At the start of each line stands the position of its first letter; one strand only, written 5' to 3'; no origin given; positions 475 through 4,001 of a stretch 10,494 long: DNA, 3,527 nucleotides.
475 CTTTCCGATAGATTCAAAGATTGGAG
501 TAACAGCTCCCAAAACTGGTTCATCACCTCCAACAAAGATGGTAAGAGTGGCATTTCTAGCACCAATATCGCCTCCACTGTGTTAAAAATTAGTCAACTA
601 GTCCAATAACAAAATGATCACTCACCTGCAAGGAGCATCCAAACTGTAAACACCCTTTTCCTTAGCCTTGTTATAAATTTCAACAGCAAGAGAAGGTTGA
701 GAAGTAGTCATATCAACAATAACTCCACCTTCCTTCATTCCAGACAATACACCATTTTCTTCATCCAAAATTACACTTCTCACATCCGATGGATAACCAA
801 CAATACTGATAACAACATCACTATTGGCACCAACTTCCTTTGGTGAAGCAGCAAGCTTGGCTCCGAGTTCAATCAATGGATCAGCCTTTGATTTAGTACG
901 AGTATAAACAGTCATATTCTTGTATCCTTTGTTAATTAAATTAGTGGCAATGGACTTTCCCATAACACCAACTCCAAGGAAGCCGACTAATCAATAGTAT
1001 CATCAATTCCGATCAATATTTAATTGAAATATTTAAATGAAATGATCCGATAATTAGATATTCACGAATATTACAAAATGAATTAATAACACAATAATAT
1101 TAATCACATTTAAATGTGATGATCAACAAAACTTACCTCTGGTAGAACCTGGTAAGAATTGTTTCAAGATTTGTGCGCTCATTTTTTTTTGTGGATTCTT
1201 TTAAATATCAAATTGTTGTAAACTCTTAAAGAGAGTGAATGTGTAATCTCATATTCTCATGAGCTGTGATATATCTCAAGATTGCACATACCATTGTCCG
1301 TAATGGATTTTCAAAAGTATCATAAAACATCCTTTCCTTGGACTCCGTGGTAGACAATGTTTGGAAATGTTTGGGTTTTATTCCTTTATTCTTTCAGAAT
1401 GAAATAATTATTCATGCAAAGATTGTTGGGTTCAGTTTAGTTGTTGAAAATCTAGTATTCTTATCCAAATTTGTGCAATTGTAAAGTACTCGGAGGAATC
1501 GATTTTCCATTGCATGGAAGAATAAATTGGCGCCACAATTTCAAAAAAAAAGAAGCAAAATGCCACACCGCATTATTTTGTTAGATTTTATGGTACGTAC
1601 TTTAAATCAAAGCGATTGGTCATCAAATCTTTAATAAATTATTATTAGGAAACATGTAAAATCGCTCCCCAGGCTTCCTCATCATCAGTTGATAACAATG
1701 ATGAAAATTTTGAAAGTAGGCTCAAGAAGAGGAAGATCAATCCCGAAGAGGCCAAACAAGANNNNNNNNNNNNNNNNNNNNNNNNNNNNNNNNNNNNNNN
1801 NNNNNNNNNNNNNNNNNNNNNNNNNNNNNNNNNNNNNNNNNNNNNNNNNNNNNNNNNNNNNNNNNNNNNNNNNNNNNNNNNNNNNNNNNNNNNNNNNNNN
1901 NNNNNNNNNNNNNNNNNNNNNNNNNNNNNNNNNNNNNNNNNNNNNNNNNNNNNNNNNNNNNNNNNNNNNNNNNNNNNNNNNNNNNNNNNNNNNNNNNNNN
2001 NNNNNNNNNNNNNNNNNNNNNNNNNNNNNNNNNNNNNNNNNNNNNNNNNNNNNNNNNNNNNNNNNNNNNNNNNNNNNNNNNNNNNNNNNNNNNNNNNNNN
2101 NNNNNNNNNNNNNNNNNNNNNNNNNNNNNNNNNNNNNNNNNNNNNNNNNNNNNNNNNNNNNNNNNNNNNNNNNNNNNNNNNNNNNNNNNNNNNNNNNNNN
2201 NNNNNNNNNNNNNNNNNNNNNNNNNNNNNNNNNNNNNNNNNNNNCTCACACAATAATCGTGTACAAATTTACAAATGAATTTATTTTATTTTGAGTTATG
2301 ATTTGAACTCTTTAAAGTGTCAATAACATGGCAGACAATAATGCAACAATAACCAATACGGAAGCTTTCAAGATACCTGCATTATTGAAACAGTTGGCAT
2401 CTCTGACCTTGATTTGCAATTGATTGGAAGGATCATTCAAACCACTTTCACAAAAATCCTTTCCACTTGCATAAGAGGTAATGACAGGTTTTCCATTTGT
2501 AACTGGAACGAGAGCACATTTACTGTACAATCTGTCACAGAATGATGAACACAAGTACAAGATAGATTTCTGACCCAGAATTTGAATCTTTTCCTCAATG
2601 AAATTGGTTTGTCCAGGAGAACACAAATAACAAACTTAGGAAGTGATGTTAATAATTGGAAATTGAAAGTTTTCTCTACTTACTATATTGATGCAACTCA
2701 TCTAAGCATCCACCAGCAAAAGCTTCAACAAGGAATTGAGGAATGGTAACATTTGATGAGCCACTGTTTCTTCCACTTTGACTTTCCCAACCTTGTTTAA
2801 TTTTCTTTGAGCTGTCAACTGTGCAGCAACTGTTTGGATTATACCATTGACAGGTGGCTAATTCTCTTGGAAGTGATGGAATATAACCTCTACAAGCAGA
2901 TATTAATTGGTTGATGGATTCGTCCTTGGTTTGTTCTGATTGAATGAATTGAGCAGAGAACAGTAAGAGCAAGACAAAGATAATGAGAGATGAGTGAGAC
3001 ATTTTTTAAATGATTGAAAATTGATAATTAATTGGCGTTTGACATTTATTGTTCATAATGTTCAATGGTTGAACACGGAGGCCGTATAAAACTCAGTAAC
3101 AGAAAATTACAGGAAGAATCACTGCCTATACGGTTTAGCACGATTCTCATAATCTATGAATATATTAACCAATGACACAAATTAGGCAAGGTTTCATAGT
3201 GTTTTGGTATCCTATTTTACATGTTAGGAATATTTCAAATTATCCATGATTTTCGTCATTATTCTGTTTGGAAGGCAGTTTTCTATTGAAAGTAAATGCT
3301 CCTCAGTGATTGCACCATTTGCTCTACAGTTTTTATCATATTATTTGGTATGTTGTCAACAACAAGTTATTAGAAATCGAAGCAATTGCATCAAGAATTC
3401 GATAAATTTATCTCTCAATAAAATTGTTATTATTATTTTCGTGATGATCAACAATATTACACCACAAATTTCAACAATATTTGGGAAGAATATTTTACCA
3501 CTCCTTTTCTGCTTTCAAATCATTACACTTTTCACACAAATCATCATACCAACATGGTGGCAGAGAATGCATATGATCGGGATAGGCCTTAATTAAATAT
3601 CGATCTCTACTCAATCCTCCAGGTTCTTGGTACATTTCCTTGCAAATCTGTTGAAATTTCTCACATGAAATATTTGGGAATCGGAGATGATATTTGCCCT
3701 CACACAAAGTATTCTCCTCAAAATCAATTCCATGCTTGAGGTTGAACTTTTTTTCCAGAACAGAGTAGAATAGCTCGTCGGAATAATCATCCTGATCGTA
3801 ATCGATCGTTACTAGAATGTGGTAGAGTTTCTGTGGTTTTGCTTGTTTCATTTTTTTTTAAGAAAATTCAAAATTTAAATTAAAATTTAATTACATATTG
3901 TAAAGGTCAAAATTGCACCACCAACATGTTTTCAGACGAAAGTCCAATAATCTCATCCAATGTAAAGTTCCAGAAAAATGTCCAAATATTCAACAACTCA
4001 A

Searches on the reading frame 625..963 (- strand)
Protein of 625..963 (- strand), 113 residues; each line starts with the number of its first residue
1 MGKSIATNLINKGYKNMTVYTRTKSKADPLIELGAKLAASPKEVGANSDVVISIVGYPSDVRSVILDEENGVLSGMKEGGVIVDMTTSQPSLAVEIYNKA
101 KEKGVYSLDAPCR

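Call 5: search_protein_families(library=pfam, proteins=[window:625-963:-], max_evalue=0.01)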
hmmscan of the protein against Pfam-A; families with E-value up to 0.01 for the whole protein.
seq(113 aa): 4 families
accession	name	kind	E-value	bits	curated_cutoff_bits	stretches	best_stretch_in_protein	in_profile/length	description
PF03446.21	NAD_binding_2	-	1.5e-26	93.8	21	1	1-111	10-118/161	NAD binding domain of 6-phosphogluconate dehydrogenase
PF01488.26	Shikimate_DH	-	0.00051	20.6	24.3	1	1-58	23-86/138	Shikimate / quinate 5-dehydrogenase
PF03807.23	F420_oxidored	-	0.00073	20.5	21.6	1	1-65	10-76/94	NADP oxidoreductase coenzyme F420-dependent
PF01262.27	AlaDh_PNT_C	-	0.0097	15.8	23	1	42-89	87-132/214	Alanine dehydrogenase/PNT, C-terminal domain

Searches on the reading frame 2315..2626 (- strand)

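Call 5: search_protein_families(library=pfam, proteins=[window:2315-2626:-], max_evalue=0.01)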
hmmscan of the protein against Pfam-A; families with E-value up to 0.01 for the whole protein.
seq(104 aa): 1 family
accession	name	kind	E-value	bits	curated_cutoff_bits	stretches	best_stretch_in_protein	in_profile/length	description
PF03024.20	Folate_rec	-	0.00047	20.5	29.8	1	2-38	74-108/172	Folate receptor family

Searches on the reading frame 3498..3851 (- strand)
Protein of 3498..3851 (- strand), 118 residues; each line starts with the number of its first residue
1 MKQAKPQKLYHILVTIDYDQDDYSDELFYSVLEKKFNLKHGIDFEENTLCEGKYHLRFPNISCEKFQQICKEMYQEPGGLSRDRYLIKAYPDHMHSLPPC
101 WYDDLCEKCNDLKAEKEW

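Call 5: search_protein_families(library=pfam, proteins=[window:3498-3851:-], max_evalue=0.01)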
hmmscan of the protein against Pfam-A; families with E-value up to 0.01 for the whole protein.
seq(118 aa): 0 families

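Call 21: find_encoding_contigs(protein=window:3498-3851:-, flank=10000, max_places=4)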
Protein seq(118 aa) (118 aa): no gene with exactly this product is on record in the collection.
